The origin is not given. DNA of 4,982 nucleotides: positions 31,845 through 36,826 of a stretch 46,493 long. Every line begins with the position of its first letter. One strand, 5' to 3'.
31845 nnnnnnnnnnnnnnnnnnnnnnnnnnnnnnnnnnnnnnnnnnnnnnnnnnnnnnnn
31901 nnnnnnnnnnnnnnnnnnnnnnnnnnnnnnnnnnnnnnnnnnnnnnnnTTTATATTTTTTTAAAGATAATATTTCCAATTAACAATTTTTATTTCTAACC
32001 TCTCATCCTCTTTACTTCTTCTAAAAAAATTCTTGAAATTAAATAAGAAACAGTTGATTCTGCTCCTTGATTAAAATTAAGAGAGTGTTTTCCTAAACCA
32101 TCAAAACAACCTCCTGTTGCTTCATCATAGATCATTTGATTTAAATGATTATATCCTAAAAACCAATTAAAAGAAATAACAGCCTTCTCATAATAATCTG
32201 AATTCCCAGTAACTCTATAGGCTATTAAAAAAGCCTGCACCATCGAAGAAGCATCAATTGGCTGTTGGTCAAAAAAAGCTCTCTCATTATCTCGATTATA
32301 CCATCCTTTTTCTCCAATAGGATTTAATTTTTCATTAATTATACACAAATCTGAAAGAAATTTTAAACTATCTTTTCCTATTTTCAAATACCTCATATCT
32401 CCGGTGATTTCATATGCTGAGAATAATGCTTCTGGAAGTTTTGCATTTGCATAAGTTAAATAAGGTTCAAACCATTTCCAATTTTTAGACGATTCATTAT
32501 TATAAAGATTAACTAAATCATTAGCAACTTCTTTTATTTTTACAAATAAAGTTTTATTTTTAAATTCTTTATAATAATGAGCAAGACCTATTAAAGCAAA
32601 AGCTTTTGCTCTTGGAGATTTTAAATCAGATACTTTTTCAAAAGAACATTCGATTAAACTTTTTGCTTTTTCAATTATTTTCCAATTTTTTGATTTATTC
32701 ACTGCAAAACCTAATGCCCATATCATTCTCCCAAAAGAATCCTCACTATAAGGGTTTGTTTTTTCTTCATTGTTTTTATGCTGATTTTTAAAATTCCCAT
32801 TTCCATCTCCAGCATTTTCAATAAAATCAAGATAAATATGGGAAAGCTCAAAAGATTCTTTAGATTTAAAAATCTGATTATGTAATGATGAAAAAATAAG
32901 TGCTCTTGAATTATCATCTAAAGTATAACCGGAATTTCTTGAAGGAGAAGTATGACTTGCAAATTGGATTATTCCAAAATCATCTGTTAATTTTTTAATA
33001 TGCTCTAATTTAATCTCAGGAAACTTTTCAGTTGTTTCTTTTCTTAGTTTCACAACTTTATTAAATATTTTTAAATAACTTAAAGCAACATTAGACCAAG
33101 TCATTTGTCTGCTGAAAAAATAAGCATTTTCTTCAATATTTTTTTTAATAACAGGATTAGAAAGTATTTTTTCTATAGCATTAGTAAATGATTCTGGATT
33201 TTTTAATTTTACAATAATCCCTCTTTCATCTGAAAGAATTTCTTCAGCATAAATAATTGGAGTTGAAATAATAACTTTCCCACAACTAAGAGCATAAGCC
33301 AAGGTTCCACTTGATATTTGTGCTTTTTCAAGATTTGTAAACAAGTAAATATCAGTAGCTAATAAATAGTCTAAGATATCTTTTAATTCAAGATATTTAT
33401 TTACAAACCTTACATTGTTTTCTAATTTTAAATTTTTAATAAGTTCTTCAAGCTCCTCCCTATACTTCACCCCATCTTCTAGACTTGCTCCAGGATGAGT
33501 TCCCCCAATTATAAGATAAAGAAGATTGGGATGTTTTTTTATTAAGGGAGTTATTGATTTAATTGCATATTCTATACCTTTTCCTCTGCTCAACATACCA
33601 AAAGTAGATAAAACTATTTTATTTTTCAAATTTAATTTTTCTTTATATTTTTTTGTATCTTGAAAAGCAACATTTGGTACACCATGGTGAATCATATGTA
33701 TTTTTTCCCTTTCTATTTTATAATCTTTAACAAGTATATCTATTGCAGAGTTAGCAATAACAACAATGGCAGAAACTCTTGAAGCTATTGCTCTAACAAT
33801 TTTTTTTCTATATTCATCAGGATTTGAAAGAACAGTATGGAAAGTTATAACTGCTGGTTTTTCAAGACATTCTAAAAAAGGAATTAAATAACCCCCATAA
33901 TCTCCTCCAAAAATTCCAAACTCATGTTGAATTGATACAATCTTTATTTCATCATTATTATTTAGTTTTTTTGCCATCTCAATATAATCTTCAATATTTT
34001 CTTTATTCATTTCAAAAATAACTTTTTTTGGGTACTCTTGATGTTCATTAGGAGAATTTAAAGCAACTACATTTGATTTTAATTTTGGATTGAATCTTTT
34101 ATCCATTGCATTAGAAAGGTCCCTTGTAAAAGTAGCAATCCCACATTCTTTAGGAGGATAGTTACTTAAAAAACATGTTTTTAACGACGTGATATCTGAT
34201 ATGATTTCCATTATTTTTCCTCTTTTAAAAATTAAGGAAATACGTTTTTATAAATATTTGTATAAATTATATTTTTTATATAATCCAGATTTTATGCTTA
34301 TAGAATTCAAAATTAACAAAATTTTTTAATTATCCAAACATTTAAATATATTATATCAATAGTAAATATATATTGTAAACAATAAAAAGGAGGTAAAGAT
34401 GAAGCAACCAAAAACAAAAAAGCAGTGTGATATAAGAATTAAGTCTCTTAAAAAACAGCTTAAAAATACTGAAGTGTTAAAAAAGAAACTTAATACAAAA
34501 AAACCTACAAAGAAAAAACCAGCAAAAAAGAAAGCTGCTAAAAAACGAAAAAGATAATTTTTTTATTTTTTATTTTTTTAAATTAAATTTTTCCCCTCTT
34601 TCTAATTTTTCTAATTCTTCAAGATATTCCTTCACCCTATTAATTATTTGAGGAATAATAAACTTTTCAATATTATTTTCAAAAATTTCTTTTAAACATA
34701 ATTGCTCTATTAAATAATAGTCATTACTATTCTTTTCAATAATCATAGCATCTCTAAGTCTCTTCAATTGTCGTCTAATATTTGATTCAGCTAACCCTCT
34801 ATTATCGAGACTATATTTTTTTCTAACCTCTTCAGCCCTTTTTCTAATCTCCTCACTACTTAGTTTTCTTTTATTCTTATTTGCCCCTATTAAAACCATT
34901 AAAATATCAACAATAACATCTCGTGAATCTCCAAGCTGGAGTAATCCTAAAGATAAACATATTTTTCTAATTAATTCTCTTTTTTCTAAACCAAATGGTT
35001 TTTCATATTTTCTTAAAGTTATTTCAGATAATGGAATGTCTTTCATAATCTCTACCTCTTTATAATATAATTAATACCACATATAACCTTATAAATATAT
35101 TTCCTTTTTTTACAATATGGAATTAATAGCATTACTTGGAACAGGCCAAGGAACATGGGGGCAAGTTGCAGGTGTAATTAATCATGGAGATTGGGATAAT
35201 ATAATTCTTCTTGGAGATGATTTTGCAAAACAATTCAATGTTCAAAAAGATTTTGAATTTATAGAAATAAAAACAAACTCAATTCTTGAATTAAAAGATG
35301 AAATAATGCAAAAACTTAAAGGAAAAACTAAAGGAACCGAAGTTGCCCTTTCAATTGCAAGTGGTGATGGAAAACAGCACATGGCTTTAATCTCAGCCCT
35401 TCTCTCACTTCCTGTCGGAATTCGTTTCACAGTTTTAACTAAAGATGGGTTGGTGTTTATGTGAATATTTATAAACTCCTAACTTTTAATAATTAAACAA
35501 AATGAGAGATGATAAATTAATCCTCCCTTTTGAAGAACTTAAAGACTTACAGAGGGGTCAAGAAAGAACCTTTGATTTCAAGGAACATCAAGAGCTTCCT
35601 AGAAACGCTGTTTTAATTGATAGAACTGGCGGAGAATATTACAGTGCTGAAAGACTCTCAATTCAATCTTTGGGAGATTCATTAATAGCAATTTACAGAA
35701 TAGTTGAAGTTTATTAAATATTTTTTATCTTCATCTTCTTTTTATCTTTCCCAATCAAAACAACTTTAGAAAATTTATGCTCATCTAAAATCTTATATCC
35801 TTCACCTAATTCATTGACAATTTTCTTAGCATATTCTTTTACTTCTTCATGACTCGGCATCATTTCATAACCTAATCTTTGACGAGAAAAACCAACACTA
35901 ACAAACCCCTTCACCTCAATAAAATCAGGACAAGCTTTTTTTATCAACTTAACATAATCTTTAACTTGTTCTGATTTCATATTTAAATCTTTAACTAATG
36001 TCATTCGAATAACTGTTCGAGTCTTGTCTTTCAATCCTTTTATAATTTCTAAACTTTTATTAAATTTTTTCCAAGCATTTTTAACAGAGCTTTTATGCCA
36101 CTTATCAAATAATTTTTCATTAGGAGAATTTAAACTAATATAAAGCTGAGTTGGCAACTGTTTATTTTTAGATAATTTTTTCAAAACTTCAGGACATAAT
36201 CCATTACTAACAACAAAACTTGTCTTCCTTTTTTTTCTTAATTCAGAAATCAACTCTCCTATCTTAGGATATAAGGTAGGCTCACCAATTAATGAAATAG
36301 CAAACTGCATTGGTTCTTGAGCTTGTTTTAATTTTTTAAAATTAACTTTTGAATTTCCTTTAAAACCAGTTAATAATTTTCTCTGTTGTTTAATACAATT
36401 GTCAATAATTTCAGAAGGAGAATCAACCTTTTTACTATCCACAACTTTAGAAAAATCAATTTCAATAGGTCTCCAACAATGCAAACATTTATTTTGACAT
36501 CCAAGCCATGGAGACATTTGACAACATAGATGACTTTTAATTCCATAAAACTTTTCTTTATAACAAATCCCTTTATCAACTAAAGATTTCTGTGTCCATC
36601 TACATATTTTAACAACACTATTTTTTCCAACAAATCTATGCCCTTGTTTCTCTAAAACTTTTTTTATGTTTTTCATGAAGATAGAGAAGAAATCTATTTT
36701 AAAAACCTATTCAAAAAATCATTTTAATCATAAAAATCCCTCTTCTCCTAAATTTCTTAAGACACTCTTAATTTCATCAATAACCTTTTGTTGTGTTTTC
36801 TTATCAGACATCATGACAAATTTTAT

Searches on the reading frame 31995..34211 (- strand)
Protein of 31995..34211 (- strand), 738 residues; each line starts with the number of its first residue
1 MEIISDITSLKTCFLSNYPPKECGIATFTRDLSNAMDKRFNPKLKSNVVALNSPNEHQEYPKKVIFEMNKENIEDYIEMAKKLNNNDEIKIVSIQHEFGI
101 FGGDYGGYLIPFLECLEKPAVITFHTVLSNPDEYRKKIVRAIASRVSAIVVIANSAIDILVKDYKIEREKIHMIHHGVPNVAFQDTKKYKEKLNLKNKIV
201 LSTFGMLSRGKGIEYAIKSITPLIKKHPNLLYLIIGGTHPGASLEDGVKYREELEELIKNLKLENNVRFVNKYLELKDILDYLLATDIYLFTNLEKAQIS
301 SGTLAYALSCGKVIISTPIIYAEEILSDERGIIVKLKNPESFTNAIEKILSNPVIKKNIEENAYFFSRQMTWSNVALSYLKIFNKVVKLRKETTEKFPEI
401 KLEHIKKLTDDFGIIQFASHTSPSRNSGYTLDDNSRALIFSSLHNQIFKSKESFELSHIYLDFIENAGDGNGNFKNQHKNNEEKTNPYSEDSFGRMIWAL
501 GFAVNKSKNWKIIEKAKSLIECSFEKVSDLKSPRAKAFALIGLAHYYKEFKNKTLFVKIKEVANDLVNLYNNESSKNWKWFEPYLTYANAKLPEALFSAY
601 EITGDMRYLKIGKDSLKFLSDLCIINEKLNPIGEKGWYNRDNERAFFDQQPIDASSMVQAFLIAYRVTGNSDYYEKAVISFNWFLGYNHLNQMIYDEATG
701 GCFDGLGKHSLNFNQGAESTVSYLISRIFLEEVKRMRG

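Call 82: search_protein_families(library=pfam, proteins=[window:31995-34211:-], max_evalue=0.001)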
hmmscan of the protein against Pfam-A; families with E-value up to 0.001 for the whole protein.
window:31995-34211:- (738 aa): 4 families
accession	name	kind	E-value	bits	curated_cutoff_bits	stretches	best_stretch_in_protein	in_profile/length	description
PF00534.26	Glycos_transf_1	-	5.3e-19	68.8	26.4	1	187-364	3-170/172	Glycosyl transferases group 1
PF13692.12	Glyco_trans_1_4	-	1.7e-16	61.2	27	1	200-352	3-142/142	Glycosyl transferases group 1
PF13439.12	Glyco_transf_4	-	1.2e-08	35.7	28.5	1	24-178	3-166/170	Glycosyltransferase Family 4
PF03663.20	Glyco_hydro_76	-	0.00028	20.9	25.9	0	660-716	159-222/366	Glycosyl hydrolase family 76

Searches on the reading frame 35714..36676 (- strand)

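Call 82: search_protein_families(library=pfam, proteins=[window:35714-36676:-], max_evalue=0.001)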
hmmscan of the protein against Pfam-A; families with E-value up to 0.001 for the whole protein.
window:35714-36676:- (320 aa): 3 families
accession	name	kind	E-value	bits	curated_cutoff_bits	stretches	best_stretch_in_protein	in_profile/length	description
PF08608.17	Wyosine_form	-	4.6e-16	59.3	22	1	248-308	2-61/63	Wyosine base formation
PF04055.27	Radical_SAM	-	1.6e-15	58.1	29.5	1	55-238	2-162/166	Radical SAM superfamily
PF02074.21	Peptidase_M32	-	0.00077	18.6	25.1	1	117-221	33-137/489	Carboxypeptidase Taq (M32) metallopeptidase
